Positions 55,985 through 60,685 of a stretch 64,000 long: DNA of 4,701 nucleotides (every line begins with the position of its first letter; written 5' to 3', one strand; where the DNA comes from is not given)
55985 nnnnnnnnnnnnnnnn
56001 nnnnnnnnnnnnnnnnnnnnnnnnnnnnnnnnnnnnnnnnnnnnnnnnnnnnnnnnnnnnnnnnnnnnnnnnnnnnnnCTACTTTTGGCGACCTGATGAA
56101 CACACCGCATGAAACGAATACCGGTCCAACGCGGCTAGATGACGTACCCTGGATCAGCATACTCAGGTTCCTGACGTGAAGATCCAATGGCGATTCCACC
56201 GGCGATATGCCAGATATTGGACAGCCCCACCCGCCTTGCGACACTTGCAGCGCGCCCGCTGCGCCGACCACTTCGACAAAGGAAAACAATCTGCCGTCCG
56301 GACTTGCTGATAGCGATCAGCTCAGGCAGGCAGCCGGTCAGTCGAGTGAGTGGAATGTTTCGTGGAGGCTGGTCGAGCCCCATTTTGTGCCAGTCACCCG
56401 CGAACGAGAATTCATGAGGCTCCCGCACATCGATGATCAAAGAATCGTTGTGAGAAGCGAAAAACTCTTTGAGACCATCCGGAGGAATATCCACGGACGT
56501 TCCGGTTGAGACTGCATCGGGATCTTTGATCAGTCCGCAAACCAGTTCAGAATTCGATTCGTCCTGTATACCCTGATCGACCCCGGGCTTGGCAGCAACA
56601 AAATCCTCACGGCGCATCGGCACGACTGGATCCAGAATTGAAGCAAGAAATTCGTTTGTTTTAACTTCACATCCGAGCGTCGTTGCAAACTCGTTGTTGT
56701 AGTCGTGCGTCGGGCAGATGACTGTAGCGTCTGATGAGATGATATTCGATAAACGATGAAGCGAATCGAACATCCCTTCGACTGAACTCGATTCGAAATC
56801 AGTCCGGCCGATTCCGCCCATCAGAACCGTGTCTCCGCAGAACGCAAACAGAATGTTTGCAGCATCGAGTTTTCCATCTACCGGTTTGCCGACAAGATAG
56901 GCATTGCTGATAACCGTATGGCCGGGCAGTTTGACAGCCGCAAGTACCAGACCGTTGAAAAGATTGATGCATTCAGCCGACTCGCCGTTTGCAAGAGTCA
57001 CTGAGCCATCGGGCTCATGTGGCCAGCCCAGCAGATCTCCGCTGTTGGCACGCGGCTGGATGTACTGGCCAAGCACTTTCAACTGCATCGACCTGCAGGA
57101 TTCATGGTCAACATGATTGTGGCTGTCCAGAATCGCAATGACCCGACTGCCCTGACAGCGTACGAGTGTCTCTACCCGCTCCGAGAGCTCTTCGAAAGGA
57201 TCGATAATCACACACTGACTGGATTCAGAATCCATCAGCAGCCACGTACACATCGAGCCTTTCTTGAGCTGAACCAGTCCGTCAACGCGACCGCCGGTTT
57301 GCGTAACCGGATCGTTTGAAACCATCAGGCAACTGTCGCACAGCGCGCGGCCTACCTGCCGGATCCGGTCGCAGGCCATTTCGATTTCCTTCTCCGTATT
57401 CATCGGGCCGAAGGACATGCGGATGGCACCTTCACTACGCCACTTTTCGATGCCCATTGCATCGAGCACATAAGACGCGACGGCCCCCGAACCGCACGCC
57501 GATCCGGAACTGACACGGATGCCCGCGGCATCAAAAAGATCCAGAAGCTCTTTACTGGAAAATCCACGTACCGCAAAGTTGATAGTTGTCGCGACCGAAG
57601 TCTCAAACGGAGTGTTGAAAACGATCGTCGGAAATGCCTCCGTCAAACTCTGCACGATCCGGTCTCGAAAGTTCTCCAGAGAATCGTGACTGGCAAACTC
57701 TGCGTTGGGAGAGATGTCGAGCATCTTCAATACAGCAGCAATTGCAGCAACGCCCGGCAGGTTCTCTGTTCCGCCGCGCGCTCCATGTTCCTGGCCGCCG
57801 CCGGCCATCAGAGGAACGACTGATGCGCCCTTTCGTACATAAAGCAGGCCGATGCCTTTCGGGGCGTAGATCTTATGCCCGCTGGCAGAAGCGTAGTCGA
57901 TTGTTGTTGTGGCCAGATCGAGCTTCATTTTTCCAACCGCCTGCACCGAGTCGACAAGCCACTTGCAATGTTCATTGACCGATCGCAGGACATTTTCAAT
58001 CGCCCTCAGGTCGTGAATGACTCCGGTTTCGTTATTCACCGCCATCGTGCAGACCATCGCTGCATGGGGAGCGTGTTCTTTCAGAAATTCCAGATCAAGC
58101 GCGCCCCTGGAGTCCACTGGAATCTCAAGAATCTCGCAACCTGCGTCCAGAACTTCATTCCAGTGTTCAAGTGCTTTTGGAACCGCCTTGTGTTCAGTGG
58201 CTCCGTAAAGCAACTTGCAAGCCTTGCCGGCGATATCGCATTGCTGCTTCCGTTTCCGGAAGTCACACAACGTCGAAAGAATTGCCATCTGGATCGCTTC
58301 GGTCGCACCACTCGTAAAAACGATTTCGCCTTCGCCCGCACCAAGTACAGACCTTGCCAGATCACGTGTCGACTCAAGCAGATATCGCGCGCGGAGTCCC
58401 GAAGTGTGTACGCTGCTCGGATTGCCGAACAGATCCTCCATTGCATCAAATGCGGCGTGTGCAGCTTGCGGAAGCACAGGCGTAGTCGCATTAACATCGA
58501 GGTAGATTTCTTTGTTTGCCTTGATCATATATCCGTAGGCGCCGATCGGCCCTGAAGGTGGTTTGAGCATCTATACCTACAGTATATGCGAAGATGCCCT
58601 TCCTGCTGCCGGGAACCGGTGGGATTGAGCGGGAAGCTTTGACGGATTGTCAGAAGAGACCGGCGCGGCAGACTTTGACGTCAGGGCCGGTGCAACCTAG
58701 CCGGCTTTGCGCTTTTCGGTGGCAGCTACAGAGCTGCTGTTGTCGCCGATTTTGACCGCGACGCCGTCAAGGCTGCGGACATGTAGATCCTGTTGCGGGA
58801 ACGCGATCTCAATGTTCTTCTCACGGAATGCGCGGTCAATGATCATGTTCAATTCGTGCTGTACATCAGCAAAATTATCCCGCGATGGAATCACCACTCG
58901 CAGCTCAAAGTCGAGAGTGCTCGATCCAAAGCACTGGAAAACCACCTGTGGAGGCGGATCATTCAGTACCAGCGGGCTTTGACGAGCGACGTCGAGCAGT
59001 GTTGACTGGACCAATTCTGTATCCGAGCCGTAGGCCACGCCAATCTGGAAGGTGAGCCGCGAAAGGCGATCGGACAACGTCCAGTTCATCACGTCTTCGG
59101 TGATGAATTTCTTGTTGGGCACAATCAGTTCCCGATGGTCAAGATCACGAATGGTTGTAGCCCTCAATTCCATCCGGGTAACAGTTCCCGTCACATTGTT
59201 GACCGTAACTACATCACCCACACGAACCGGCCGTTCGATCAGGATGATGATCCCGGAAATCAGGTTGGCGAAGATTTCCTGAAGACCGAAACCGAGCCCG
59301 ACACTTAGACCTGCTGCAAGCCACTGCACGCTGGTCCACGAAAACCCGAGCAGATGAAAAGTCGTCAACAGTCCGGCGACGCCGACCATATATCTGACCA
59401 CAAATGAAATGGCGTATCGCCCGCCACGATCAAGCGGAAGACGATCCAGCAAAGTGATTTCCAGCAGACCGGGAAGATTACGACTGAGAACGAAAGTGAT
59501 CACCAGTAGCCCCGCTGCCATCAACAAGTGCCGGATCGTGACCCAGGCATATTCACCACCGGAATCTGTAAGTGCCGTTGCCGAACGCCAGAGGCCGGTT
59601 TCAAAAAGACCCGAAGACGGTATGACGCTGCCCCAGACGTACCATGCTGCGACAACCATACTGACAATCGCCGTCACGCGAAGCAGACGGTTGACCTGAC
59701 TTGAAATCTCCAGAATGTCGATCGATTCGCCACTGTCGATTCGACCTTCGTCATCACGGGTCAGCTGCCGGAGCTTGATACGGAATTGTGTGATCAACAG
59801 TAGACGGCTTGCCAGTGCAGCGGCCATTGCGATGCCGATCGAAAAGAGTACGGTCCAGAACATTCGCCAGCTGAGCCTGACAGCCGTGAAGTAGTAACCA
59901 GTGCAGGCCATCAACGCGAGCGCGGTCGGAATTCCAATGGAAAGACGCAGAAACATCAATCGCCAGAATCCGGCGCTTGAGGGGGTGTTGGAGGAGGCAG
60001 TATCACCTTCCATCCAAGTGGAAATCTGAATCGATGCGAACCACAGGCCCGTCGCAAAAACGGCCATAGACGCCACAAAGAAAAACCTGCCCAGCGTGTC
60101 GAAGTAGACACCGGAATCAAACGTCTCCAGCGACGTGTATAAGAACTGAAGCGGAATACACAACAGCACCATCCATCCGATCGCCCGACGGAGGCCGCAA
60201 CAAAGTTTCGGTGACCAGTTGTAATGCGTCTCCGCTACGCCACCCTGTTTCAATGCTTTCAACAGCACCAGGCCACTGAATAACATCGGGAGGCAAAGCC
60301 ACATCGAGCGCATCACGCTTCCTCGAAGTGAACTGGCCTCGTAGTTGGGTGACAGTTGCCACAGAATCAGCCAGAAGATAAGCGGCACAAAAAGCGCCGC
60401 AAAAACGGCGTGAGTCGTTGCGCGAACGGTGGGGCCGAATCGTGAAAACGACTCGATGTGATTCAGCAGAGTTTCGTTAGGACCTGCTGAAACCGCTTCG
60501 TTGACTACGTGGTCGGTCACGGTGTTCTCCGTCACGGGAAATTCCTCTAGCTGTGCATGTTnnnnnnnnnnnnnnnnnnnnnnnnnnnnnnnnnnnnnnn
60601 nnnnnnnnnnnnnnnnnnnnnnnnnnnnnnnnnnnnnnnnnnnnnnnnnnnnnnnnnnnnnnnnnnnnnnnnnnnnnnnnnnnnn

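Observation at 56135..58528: Single-polypeptide cysteine desulfurase + persulfide dioxygenase + rhodanese: possible self-contained cysteine-sulfur oxidation machine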

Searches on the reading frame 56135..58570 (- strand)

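Call 4: search_protein_families(library=pfam, proteins=[window:56135-58570:-], max_evalue=0.01)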
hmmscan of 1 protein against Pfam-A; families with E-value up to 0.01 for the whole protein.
window:56135-58570:- (811 aa): 4 families
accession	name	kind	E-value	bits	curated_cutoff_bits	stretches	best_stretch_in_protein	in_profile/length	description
PF00266.25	Aminotran_5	-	7.8e-58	196.6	21.5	1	22-397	1-369/371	Aminotransferase class-V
PF00753.33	Lactamase_B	-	1.7e-06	28.6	22.7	0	440-489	5-56/196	Metallo-beta-lactamase superfamily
PF00581.25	Rhodanese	-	2.8e-06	28.1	22.2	1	708-793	12-96/102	Rhodanese-like domain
PF00155.27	Aminotran_1_2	-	0.0035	17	19.7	0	143-403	111-361/361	Aminotransferase class I and II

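Call 5: search_protein_families(library=ncbifam, proteins=[window:56135-58570:-], max_evalue=0.01)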
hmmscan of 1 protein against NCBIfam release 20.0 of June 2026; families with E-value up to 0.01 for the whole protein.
window:56135-58570:- (811 aa): 27 families (the best 25 are shown)
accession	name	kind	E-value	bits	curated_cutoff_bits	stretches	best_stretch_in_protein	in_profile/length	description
TIGR03402.1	FeS_nifS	equivalog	1.8e-86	290.3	530.75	1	22-406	1-369/379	cysteine desulfurase NifS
TIGR03235.1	DNA_S_dndA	equivalog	2.1e-65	221.3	480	1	23-386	1-352/353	cysteine desulfurase DndA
NF010611.0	PRK14012.1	equivalog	2.8e-65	220.8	548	1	19-406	4-378/406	IscS subfamily cysteine desulfurase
TIGR02006.1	IscS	equivalog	2.2e-63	214.7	643.2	1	21-405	4-373/402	IscS subfamily cysteine desulfurase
TIGR03403.1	nifS_epsilon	equivalog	1.6e-58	198.3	587.7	1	22-407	1-373/382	NifS family cysteine desulfurase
NF002806.0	PRK02948.1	subfamily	8.7e-52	176.4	304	1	22-408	2-373/381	IscS subfamily cysteine desulfurase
TIGR01979.1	sufS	subfamily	8e-33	113.9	475.1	1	17-408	15-400/403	SufS family cysteine desulfurase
TIGR01977.1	am_tr_V_EF2568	hypoth_equivalog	3.6e-29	101.9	377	1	22-405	1-375/376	cysteine desulfurase family protein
NF008126.0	PRK10874.1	equivalog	1.1e-24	87.3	607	1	19-405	18-394/401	cysteine desulfurase CsdA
TIGR03392.1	FeS_syn_CsdA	equivalog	1.4e-23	83.7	493.6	1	19-405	15-391/398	cysteine desulfurase CsdA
NF041166.1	f2_encap_cargo1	exception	1.2e-20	74.2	800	1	54-249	280-464/623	family 2A encapsulin nanocompartment cargo protein cysteine desulfurase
TIGR03413.1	GSH_gloB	equivalog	5.6e-16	58.7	200.8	1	442-633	12-178/248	hydroxyacylglutathione hydrolase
NF006791.0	PRK09295.1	equivalog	9.5e-15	54.6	661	1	53-259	57-253/406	cysteine desulfurase SufS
TIGR01976.1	am_tr_V_VC1184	hypoth_equivalog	3.3e-11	43.1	352.35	1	20-398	18-396/401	cysteine desulfurase-like protein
NF007597.0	PRK10241.1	equivalog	9.2e-10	38.2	421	1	443-625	15-168/251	hydroxyacylglutathione hydrolase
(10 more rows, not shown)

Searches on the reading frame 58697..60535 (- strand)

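Call 8: search_protein_families(library=pfam, proteins=[window:58697-60535:-], max_evalue=0.001)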
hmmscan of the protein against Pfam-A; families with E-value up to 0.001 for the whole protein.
window:58697-60535:- (612 aa): 4 families
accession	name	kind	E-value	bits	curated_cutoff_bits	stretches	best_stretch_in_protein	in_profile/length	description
PF12794.12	MscS_TM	-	1.5e-40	139.6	28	1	32-312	39-334/339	Mechanosensitive ion channel inner membrane domain 1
PF00924.24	MS_channel_2nd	-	1.7e-24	86.2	20.2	1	421-486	2-67/68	Mechanosensitive ion channel, beta-domain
PF21082.3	MS_channel_3rd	-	1.6e-19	70.5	21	1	495-577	2-88/88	Mechanosensitive ion channel MscS, C-terminal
PF21088.3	MS_channel_1st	-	4.9e-07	30.1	23.1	1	379-419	2-42/42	Mechanosensitive ion channel, transmembrane helices 2/3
